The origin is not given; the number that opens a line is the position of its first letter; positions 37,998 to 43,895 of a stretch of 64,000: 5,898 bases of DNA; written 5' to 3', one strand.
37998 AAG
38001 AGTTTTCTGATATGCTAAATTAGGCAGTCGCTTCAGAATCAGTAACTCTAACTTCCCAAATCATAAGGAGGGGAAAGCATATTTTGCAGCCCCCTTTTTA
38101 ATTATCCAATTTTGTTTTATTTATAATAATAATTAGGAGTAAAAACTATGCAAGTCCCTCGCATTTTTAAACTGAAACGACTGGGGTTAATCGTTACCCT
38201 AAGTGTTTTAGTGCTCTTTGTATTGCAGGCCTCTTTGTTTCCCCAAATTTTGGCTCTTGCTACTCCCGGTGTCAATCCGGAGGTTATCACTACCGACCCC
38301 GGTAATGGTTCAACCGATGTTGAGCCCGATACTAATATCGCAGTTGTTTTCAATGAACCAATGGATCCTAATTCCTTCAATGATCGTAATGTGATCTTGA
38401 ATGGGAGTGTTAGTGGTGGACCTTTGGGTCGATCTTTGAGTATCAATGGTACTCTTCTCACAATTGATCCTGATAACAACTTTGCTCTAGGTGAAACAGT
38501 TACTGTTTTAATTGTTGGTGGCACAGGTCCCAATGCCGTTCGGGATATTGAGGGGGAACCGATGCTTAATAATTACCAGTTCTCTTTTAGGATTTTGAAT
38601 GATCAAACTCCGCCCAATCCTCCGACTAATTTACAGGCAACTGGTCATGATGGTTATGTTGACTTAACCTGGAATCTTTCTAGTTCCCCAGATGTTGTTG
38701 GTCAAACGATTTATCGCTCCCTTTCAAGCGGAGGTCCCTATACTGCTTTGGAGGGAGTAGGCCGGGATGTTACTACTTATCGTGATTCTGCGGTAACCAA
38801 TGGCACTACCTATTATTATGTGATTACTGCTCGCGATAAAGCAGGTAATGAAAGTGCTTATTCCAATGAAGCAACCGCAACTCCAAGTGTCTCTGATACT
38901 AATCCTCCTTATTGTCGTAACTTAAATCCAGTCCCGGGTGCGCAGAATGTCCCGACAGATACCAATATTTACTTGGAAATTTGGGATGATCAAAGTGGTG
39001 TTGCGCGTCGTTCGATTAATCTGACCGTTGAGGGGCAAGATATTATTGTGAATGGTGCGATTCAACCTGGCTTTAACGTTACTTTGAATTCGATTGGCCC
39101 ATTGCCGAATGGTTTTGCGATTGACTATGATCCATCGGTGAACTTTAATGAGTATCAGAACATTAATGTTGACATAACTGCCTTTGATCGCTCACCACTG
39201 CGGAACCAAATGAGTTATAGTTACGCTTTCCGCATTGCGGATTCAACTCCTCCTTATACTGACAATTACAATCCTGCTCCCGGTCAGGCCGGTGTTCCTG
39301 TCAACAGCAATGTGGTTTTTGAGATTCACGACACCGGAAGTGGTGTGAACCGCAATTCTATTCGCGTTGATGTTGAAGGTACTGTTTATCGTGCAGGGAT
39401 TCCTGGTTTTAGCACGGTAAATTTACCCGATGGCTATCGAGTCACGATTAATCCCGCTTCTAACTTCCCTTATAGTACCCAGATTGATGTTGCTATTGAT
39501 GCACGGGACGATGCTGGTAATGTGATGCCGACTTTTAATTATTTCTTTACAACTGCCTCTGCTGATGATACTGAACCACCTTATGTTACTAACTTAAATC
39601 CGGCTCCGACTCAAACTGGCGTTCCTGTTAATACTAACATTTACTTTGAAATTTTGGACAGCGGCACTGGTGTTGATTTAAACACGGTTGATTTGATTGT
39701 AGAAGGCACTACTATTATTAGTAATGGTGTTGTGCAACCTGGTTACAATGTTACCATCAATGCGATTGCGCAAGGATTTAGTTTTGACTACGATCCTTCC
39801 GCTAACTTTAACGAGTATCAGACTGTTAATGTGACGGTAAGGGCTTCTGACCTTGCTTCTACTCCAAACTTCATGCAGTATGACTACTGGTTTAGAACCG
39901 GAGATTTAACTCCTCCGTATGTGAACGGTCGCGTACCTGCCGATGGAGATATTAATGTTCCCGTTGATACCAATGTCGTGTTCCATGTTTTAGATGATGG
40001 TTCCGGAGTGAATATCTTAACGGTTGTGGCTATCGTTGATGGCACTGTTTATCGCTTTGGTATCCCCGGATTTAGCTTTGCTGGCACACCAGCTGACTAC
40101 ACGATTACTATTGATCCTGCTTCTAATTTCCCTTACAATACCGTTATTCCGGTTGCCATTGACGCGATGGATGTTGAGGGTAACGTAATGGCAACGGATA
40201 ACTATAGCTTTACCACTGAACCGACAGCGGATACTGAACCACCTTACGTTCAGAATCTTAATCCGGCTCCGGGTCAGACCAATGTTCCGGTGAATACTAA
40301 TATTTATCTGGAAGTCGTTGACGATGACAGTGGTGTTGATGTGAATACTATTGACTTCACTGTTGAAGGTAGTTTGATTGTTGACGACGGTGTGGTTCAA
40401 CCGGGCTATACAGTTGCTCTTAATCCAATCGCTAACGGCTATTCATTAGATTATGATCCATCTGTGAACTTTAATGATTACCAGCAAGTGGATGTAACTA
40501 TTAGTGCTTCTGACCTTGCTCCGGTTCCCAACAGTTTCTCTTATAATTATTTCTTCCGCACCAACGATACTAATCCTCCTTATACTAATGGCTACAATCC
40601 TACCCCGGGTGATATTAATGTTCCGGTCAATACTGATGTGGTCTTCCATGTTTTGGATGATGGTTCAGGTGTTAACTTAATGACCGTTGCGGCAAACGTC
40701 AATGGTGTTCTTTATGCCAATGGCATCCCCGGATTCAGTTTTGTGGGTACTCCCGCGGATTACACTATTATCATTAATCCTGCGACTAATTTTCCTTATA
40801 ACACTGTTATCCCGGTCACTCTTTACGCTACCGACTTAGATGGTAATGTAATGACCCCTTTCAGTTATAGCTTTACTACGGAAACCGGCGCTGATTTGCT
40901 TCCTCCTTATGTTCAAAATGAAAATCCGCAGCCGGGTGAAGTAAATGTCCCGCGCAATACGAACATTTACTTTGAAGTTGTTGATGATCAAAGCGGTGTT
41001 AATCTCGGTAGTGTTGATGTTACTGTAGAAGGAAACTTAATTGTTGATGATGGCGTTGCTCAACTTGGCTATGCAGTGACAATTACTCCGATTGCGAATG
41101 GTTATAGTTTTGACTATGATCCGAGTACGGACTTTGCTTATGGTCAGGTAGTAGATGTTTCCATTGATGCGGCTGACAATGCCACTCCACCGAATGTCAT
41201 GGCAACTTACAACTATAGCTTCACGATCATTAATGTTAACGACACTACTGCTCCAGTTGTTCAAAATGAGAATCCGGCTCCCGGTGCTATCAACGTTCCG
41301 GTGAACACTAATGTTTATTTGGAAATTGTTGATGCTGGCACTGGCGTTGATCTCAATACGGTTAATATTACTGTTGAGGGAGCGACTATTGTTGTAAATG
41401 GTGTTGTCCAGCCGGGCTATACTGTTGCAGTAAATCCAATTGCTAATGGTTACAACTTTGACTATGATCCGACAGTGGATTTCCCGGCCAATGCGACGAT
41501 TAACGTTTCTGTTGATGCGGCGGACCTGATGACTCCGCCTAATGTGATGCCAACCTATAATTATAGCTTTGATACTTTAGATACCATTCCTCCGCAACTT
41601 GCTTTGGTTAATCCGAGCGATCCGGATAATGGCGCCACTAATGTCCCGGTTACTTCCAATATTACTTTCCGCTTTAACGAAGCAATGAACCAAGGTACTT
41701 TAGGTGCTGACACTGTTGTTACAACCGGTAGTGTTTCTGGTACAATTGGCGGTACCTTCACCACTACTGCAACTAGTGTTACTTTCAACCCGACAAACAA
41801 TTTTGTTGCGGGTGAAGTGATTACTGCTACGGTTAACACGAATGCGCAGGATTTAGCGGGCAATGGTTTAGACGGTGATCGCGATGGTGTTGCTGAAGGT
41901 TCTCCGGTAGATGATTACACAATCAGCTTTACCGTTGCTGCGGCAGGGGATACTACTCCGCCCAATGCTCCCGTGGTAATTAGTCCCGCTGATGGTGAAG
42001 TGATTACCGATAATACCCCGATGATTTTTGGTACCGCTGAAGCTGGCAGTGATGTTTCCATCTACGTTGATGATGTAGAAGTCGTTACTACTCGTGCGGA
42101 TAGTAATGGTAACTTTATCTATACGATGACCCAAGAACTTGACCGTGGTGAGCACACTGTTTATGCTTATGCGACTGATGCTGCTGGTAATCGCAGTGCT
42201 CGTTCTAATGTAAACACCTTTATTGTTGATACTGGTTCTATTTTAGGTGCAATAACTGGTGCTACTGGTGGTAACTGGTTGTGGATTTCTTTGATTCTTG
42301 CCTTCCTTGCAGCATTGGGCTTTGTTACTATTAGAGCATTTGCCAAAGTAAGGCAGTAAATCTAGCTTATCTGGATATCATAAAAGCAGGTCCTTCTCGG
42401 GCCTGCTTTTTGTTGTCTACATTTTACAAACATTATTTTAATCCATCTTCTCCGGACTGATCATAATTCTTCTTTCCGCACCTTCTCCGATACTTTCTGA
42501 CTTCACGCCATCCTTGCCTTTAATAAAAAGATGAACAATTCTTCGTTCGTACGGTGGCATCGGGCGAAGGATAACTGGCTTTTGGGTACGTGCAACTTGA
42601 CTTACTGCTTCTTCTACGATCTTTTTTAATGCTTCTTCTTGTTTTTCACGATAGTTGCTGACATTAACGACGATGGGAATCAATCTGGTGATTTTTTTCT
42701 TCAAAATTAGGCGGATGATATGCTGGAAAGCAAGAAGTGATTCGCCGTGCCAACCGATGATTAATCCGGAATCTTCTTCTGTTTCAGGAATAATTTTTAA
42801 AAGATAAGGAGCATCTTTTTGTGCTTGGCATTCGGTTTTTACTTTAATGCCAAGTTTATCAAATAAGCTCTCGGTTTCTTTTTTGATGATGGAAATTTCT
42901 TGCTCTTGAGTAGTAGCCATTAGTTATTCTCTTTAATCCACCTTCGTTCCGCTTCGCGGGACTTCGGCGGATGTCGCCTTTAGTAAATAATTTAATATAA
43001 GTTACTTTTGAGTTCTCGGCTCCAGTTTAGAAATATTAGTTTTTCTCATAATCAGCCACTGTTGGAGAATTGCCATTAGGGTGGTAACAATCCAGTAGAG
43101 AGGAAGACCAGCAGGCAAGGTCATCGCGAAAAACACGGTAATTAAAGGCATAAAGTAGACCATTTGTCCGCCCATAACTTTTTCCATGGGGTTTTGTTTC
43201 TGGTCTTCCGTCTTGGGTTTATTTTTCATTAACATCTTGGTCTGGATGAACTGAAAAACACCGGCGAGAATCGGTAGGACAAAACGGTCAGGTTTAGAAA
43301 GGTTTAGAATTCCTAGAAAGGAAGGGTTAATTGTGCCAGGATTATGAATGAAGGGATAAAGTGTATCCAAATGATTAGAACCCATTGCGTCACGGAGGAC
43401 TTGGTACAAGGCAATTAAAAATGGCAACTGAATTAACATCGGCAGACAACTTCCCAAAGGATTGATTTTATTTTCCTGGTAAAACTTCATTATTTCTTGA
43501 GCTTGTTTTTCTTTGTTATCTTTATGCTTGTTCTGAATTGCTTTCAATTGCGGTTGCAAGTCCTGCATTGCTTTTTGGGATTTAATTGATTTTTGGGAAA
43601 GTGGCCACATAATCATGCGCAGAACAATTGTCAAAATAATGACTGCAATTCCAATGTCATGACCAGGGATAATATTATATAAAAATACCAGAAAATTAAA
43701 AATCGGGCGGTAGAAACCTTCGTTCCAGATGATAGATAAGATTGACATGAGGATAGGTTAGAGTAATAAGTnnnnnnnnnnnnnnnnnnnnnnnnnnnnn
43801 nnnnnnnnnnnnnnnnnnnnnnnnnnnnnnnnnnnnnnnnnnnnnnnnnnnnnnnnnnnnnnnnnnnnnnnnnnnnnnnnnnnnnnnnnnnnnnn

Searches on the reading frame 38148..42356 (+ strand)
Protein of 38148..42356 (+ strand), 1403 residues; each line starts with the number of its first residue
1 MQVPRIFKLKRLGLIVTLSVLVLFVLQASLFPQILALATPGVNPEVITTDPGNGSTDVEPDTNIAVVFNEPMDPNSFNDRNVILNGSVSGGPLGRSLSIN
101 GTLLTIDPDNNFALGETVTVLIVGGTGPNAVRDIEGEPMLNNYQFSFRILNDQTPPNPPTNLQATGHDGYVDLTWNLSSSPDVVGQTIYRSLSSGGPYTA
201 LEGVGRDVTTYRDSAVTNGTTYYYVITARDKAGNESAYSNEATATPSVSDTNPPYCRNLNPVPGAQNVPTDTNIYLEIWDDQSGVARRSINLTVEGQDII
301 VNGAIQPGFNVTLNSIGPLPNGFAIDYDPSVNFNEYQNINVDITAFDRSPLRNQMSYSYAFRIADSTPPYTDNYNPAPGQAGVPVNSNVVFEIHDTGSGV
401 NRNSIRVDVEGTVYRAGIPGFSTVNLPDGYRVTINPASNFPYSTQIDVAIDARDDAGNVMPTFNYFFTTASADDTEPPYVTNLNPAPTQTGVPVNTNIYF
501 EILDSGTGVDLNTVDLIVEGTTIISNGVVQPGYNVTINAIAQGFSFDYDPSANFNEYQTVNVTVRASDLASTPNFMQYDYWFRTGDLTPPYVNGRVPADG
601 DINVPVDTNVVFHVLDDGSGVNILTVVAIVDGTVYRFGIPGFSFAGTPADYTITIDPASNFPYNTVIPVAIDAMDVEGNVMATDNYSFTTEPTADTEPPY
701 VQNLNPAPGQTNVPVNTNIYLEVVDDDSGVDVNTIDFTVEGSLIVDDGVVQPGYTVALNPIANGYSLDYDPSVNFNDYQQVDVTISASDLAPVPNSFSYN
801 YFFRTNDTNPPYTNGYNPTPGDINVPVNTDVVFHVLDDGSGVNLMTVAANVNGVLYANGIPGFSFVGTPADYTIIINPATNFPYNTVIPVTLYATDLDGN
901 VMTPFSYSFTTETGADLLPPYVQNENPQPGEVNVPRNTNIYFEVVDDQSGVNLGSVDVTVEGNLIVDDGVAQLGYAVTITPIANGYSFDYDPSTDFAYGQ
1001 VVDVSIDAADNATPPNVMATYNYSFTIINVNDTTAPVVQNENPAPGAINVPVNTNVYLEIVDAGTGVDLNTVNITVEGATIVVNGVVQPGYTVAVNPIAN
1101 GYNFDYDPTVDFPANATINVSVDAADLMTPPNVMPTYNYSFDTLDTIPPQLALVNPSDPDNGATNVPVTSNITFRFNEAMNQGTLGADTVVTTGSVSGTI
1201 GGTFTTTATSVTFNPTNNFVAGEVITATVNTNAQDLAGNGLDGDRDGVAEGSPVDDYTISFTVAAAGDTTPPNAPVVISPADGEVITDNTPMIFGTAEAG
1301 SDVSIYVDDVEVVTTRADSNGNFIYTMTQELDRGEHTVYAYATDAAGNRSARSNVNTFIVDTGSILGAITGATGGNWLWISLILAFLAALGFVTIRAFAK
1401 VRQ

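Call 20: search_protein_families(library=pfam, proteins=[window:38148-42356:+], max_evalue=0.001)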
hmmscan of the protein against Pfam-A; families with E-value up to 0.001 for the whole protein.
window:38148-42356:+ (1403 aa): 4 families
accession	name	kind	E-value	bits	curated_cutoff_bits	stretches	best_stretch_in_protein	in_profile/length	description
PF13205.12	Big_5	-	1.5e-63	212.5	23.6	4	43-148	4-104/105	Bacterial Ig-like domain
PF19077.6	Big_13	-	7.5e-11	42.9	27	1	1284-1362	22-102/102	Bacterial Ig-like domain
PF17936.7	Big_6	-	2e-08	34.8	27.6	1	1284-1355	8-79/83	Bacterial Ig domain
PF23926.2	LtfC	-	3.3e-08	34.5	27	0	699-742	14-56/100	LtfC-like, beta-sandwich domain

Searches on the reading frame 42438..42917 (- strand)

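Call 66: search_protein_families(library=pfam, proteins=[window:42438-42917:-], max_evalue=0.01)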
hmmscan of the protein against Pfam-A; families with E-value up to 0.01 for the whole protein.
window:42438-42917:- (159 aa): 3 families
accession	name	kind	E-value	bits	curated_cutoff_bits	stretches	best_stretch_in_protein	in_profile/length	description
PF01424.28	R3H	-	3e-17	62.9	26.8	1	95-155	1-60/60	R3H domain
PF13083.13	KH_KhpA-B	-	4.5e-05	23.7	32.1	1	15-76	8-66/73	KhpA/KhpB, KH domain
PF04452.19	Methyltrans_RNA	-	0.009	16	23.9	0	75-120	30-80/165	RNA methyltransferase domain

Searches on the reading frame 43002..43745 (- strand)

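Call 66: search_protein_families(library=pfam, proteins=[window:43002-43745:-], max_evalue=0.01)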
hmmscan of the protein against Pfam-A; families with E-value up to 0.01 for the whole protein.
window:43002-43745:- (247 aa): 2 families
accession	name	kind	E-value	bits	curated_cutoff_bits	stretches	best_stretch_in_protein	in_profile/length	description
PF02096.25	60KD_IMP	-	2.3e-57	194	35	1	32-234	2-163/163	60Kd inner membrane protein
PF01292.26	Ni_hydr_CYTB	-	0.0054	17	30.1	0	30-76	46-91/179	Prokaryotic cytochrome b561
